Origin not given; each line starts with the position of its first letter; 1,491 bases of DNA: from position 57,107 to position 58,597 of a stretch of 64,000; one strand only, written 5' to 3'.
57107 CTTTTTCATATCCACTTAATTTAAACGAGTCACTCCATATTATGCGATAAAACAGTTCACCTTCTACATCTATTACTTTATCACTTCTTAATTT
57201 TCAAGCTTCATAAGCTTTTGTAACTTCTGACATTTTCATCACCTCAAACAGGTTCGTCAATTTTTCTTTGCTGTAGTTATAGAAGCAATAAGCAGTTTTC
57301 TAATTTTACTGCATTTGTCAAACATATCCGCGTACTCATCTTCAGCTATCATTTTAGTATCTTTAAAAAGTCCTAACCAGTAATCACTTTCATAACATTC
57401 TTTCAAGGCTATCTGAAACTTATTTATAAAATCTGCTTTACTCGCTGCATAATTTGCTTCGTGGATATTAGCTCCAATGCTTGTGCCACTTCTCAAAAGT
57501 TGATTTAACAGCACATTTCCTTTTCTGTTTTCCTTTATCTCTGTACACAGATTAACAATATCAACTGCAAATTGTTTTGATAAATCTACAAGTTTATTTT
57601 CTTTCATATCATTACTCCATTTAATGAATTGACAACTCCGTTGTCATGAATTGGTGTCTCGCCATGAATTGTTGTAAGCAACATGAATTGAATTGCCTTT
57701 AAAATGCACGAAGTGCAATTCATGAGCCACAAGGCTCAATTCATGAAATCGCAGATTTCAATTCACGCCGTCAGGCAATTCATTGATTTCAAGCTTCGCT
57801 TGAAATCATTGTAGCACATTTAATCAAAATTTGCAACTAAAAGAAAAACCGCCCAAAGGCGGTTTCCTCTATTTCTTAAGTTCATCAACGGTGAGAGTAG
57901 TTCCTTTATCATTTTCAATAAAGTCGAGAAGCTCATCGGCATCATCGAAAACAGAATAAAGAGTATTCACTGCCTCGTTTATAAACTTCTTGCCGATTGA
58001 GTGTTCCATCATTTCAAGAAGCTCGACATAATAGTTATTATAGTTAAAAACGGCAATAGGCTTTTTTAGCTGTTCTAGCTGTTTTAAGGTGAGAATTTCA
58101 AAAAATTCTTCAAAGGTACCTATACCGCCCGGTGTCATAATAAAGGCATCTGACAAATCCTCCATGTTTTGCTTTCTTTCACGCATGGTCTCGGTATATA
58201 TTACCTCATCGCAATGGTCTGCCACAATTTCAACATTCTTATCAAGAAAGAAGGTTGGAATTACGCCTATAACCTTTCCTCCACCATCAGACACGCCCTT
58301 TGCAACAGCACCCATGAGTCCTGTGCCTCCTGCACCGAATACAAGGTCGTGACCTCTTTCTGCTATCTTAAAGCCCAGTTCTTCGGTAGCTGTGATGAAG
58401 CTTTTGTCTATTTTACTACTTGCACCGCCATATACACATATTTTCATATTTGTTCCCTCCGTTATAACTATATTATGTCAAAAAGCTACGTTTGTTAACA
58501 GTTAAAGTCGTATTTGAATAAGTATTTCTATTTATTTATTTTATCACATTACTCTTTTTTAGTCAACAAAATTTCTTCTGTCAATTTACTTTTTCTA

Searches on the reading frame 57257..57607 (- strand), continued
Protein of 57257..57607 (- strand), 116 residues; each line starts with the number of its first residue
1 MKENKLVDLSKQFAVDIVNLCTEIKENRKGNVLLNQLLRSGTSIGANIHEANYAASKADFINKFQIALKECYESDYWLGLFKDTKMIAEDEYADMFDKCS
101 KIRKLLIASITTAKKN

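Call 49: search_protein_families(library=padloc, proteins=[window:57260-57607:-, L001:3429-5111:+, L001:5205-6206:+, L096:753-2192:+, L096:2211-2807:+, L096:2820-3983:+, L095:2407-3372:+, L095:3568-3972:+, L095:4102-4785:+], max_evalue=0.01)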
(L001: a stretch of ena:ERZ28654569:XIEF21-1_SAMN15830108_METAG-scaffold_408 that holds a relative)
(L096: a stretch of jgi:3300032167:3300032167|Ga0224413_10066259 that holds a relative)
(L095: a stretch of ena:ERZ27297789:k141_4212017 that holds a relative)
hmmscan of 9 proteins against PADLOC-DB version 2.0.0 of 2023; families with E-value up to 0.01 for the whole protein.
window:57260-57607:- (116 aa): 1 family
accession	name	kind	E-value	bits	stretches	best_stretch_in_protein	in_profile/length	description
PDLC00385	SduA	-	0.0034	14.8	1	4-98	90-183/319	DUF4263 domain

L001:3429-5111:+ (560 aa): 0 families

L001:5205-6206:+ (333 aa): 1 family
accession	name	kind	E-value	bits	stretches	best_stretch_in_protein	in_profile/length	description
PDLC02334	AbiTii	-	4.6e-11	41.4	1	13-189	5-183/185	AbiTii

L096:753-2192:+ (479 aa): 1 family
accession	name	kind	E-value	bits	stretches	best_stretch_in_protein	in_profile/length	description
PDLC04752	PDC-M64A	-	0.0047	14.9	0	393-438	64-108/174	-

L096:2211-2807:+ (198 aa): 0 families

L096:2820-3983:+ (387 aa): 18 families
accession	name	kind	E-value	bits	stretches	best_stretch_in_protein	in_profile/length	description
PDLC05078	PDC-S72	-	1.9e-161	535.3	1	32-385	1-373/377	-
PDLC04838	PDC-S04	-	1e-24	85.5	1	110-267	41-191/209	-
PDLC04839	PDC-S04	-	6.9e-13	46.7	1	127-242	55-165/205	-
PDLC03963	SoFic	-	2.5e-10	38.3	1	81-384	67-350/361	-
PDLC04842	PDC-S04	-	1e-06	26.6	1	136-166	47-77/202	-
PDLC01850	CARF3--CARF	-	1.4e-06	26.3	1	325-379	142-196/209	-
PDLC01434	CasR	-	1.7e-06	26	1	326-379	126-178/191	"CAS-I,CAS-II,CAS-III,CAS-IV,CAS-V,CAS-VI; associated_signaling"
PDLC01044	Csa3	-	1.2e-05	23.3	1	320-375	127-180/194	Type I-A associated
PDLC01268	CasR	-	1.4e-05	23.1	1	322-382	120-174/179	"CAS-I,CAS-II,CAS-III,CAS-IV,CAS-V,CAS-VI; associated_signaling"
PDLC01879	CARF3--CARF_TM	-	1.8e-05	22.5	1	325-379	153-203/222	-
PDLC01857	CARF3--CARF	-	2.1e-05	22.2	1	330-383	131-184/201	-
PDLC04841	PDC-S04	-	3.2e-05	21.7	1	38-231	50-223/292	-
PDLC01438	Csa3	-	0.00019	19.5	1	318-383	138-199/305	"CAS-I,CAS-II,CAS-III,CAS-IV,CAS-V,CAS-VI; associated_signaling"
PDLC01457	WYL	-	0.00019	19.1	1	331-371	7-47/229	"CAS-I,CAS-II,CAS-III,CAS-IV,CAS-V,CAS-VI; associated_signaling"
PDLC01866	CARF3--CARF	-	0.0008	17.4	1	317-374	128-185/207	-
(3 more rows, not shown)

L095:2407-3372:+ (321 aa): 0 families

L095:3568-3972:+ (134 aa): 3 families
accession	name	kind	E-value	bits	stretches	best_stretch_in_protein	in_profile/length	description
PDLC03210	mREase_II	-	7.4e-08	30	1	33-116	33-121/294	Type II methyl-directed restriction enzyme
PDLC02868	DpdF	-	4.1e-05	19.5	1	49-100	83-134/1078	DpdF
PDLC03678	HEase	-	0.00028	18.6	1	19-110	165-254/266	homing endonuclease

L095:4102-4785:+ (227 aa): 0 families

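Call 79: search_solved_structures(query=window:57260-57607:-, max_evalue=10)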
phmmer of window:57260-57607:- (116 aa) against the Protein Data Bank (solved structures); distinct sequences matched with E-value up to 10: 3.
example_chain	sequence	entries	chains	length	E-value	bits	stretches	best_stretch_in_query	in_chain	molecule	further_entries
2rld_A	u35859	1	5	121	6.1e-27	97.1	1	1-116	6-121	Uncharacterized protein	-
1gvn_A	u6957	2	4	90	0.24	14.8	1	8-90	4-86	EPSILON | Antidote of epsilon-zeta postsegregational killing system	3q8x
8x89_A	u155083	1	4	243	1.4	12.4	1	39-98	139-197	3-oxoacyl-[acyl-carrier-protein] reductase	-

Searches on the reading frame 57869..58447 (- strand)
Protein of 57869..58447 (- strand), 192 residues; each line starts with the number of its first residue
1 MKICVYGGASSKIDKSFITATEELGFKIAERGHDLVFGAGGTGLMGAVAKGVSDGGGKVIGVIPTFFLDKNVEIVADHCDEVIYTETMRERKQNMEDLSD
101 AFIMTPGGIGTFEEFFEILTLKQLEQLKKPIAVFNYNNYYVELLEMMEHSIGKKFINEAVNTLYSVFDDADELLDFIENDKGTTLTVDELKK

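Call 10: search_protein_families(library=pfam, proteins=[window:57869-58447:-])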
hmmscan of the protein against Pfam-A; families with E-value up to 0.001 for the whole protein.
window:57869-58447:- (192 aa): 2 families
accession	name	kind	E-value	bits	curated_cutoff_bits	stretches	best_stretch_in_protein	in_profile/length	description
PF03641.19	Lysine_decarbox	-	3.9e-39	134.3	27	1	45-175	1-129/131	Possible lysine decarboxylase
PF18306.6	LDcluster4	-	3.6e-17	62.8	26.3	1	2-146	3-133/151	SLOG cluster4 family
